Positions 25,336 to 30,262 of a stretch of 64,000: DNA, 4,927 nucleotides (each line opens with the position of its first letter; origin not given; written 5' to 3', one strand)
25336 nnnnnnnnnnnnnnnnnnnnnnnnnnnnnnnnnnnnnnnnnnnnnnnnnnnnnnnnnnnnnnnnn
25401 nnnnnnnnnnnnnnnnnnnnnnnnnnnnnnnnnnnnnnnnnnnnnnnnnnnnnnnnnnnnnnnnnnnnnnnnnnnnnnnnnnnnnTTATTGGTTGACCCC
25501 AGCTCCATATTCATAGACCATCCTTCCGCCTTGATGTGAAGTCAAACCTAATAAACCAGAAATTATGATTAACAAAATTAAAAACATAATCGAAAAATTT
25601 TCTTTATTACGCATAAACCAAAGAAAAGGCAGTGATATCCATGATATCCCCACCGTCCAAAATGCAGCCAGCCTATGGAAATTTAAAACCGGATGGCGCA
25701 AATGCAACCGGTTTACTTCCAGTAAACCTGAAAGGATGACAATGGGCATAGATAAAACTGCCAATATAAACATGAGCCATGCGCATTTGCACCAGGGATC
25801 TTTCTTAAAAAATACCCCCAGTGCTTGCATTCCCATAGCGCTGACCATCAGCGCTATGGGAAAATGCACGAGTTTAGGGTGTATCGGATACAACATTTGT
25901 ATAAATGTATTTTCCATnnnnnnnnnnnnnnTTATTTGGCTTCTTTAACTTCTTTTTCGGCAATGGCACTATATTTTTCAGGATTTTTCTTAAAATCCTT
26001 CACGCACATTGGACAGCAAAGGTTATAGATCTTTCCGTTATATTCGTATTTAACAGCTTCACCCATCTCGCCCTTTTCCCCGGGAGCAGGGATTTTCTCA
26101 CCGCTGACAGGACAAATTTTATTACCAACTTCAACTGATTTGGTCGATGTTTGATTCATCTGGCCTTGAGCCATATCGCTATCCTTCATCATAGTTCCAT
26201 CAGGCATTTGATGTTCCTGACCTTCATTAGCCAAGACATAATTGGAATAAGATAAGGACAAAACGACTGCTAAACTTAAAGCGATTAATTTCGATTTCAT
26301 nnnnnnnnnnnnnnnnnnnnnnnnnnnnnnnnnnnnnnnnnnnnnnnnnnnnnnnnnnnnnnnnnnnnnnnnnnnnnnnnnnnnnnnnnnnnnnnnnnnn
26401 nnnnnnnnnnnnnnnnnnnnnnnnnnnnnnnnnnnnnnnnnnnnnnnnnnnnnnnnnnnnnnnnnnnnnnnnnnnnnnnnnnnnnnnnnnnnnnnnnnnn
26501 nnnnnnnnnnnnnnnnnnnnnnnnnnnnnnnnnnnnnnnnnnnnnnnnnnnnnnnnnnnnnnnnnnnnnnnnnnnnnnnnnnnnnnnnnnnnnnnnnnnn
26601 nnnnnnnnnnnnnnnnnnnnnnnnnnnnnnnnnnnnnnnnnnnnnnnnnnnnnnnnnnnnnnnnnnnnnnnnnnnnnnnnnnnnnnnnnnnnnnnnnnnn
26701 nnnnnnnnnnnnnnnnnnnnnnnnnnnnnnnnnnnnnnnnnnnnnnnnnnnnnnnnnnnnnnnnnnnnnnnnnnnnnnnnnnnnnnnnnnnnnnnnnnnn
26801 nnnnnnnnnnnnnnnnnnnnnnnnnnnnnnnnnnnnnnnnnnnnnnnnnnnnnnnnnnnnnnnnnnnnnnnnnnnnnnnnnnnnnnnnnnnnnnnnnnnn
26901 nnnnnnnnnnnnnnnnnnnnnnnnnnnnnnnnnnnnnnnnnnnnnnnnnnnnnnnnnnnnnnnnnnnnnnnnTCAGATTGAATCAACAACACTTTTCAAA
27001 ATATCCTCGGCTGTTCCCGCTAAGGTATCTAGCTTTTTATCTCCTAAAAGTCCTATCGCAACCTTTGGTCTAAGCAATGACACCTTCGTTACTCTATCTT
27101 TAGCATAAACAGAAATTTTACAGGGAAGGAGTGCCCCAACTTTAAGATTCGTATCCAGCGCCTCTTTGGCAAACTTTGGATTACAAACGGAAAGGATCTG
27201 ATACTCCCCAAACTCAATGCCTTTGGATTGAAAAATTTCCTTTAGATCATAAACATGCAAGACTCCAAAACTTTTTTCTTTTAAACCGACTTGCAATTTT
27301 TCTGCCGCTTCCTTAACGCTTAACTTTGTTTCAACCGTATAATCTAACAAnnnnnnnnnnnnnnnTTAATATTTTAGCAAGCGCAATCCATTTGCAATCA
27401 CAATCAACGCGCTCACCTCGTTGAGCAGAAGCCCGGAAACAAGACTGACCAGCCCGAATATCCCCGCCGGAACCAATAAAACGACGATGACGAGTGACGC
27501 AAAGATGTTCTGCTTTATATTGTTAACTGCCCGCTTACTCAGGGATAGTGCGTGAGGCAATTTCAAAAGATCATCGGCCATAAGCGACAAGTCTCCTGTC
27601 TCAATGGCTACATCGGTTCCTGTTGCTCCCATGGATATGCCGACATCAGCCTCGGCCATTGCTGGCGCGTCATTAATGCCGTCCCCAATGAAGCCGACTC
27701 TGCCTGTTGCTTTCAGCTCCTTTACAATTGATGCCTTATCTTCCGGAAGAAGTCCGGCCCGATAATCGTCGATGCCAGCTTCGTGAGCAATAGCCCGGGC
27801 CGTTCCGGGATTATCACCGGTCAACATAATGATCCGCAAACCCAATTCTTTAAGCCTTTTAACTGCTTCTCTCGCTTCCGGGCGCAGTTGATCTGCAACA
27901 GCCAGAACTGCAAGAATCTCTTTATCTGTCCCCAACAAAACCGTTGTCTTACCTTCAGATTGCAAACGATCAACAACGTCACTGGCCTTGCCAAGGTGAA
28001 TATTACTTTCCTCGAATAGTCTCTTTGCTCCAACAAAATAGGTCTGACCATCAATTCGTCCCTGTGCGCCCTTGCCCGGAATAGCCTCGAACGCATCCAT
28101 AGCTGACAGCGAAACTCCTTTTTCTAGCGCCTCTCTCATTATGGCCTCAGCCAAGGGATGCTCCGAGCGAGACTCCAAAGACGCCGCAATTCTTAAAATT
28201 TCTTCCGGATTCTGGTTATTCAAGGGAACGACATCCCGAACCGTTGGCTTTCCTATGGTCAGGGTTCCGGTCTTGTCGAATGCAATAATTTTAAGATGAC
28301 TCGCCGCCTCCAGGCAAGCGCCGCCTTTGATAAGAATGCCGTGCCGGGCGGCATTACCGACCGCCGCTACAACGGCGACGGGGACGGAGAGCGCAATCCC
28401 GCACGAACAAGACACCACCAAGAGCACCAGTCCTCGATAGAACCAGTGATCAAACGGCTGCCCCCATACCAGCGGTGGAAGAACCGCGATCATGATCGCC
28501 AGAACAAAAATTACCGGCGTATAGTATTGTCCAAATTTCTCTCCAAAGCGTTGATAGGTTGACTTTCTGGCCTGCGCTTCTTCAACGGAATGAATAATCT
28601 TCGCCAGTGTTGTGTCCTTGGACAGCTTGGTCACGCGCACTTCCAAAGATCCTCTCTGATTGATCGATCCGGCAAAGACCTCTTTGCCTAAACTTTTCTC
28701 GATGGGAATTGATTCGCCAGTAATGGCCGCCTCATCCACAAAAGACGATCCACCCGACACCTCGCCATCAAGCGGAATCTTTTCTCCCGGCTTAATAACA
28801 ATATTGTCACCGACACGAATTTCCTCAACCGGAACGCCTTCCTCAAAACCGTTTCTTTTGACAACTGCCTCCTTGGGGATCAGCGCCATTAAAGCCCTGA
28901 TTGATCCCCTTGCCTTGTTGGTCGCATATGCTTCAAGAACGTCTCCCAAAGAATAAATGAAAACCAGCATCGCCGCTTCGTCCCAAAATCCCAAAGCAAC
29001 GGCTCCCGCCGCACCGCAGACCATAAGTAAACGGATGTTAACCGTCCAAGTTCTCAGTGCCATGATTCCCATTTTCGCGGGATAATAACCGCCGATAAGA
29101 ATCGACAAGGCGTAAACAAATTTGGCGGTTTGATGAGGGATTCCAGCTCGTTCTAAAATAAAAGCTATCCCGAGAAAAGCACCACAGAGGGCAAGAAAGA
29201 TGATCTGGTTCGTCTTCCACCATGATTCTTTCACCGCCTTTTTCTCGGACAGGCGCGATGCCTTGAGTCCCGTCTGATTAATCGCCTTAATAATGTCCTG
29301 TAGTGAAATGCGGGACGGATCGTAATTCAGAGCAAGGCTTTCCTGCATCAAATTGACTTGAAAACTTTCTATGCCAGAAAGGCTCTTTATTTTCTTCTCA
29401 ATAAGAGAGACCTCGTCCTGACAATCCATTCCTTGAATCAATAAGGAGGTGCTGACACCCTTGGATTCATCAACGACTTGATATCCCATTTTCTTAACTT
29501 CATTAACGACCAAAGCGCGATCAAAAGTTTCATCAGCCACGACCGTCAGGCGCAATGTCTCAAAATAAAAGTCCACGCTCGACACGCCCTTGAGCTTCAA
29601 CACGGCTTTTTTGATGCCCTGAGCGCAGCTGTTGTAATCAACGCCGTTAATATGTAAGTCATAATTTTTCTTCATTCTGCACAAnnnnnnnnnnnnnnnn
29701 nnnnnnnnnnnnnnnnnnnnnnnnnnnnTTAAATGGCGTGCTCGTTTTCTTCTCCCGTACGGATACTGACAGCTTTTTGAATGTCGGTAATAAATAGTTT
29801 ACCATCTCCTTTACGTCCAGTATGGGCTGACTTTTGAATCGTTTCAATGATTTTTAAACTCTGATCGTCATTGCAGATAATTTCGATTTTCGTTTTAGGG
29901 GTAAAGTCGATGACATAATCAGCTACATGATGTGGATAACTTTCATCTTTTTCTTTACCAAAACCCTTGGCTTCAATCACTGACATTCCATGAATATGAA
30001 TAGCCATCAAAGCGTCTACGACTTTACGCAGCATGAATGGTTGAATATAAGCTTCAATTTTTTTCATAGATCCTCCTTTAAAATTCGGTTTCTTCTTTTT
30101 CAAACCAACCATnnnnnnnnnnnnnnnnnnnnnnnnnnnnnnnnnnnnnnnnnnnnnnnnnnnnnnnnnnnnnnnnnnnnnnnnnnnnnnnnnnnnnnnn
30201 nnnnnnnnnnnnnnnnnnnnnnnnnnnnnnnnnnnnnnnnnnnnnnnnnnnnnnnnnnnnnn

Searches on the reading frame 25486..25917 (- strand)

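Call 56: search_protein_families(library=pfam, proteins=[window:25486-25917:-], max_evalue=0.001)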
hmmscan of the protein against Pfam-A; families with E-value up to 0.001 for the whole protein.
window:25486-25917:- (143 aa): 1 family
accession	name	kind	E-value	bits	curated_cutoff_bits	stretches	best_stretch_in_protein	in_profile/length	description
PF09990.14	DUF2231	-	1.5e-16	61.2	26.4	1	11-142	3-138/139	Predicted membrane protein (DUF2231)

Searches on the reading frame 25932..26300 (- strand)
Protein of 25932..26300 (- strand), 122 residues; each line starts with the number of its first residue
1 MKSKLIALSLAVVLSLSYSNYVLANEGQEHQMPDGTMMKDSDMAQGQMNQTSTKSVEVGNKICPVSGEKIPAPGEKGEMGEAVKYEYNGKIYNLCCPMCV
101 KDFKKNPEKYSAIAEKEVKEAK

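Call 56: search_protein_families(library=pfam, proteins=[window:25932-26300:-], max_evalue=0.001)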
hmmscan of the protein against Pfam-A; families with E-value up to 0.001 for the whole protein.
window:25932-26300:- (122 aa): 3 families
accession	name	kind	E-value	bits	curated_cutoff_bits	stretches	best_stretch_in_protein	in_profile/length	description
PF04945.19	YHS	-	3.6e-07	30.5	30.3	1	83-110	16-43/47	YHS domain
PF08394.17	Arc_trans_TRASH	-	0.00022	21.7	27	1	81-106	13-38/43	Archaeal TRASH domain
PF24273.1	TRASH_HVO_1752_C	-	0.00036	21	27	1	84-110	17-43/47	HVO_1752, C-terminal TRASH domain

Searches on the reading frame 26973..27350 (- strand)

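Call 56: search_protein_families(library=pfam, proteins=[window:26973-27350:-], max_evalue=0.001)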
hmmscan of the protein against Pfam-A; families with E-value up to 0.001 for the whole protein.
window:26973-27350:- (125 aa): 1 family
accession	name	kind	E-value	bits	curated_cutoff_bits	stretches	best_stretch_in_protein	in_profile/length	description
PF03625.19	DUF302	-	3.6e-18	65.6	23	1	35-95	2-63/63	Domain of unknown function DUF302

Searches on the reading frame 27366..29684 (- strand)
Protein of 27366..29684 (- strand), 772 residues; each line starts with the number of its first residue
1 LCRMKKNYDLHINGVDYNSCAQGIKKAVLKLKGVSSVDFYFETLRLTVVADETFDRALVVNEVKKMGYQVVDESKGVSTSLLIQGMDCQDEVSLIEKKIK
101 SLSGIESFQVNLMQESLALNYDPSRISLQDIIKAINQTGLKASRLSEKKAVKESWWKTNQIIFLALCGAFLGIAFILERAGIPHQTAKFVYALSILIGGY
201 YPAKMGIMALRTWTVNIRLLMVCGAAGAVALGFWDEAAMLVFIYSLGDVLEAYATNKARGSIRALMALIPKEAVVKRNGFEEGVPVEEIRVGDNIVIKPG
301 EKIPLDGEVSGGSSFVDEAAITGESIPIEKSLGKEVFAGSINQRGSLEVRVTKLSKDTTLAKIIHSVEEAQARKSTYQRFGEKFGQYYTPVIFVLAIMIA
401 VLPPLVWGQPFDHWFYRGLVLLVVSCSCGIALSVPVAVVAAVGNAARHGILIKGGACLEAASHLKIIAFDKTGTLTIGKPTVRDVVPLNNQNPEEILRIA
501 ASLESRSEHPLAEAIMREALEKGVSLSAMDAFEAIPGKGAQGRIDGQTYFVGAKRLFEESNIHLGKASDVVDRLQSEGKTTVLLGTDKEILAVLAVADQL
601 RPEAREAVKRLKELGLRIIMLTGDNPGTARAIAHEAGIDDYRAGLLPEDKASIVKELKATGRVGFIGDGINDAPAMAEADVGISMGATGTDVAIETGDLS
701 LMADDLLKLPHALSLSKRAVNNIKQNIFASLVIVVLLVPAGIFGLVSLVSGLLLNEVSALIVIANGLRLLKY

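Call 56: search_protein_families(library=pfam, proteins=[window:27366-29684:-], max_evalue=0.001)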
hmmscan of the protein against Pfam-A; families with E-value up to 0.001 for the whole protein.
window:27366-29684:- (772 aa): 3 families
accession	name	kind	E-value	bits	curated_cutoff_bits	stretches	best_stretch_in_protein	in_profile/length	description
PF00122.25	E1-E2_ATPase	-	6.2e-53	179.4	28.1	1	268-448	2-181/181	E1-E2 ATPase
PF00702.32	Hydrolase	-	6e-40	138.1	26.4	1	465-680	2-191/191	haloacid dehalogenase-like hydrolase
PF00403.32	HMA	-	4.4e-20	72.3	24.8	2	82-139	3-60/62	Heavy-metal-associated domain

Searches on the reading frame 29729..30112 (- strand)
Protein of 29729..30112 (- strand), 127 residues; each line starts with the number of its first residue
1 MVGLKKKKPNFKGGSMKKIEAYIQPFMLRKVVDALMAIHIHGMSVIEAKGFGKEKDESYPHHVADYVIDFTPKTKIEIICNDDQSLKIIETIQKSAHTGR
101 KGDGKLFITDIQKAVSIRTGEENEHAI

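Call 56: search_protein_families(library=pfam, proteins=[window:29729-30112:-], max_evalue=0.001)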
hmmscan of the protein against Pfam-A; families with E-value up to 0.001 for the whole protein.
window:29729-30112:- (127 aa): 1 family
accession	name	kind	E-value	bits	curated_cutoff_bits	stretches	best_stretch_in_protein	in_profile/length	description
PF00543.27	P-II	-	1.8e-24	86.5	25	1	16-121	1-102/102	Nitrogen regulatory protein P-II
